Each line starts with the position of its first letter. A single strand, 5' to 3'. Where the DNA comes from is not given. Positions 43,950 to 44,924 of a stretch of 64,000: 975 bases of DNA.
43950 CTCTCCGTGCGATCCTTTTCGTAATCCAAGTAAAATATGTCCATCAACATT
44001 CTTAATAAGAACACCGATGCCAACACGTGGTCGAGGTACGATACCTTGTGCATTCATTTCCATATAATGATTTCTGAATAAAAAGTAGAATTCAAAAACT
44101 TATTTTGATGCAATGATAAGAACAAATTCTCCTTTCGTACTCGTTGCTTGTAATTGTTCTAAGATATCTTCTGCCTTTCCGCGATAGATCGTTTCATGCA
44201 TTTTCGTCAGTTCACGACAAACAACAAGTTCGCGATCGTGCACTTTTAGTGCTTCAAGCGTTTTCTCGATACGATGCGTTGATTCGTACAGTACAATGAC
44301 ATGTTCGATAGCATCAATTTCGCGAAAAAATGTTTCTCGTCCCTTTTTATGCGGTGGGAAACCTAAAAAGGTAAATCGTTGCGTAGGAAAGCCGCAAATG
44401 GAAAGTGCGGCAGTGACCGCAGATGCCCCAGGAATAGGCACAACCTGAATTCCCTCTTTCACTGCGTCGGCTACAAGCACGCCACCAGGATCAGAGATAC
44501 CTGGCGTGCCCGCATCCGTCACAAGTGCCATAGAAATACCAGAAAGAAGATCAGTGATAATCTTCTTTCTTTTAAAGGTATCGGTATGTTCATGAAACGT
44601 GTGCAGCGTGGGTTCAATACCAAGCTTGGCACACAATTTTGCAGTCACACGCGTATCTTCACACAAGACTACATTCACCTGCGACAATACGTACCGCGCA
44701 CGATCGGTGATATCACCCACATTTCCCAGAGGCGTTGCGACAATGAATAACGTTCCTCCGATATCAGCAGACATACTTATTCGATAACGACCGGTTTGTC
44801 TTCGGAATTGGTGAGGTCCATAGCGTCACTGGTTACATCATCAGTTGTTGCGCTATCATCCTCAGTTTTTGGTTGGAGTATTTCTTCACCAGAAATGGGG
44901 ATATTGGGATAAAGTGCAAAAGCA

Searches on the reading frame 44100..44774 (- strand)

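Call 14: search_protein_families(library=pfam, proteins=[window:44100-44774:-], max_evalue=0.01)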
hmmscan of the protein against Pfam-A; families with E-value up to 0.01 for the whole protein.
window:44100-44774:- (224 aa): 1 family
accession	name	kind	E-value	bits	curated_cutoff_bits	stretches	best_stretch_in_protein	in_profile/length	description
PF00590.25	TP_methylase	-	1.6e-28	100.5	27.8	1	8-204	1-211/212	Tetrapyrrole (Corrin/Porphyrin) Methylases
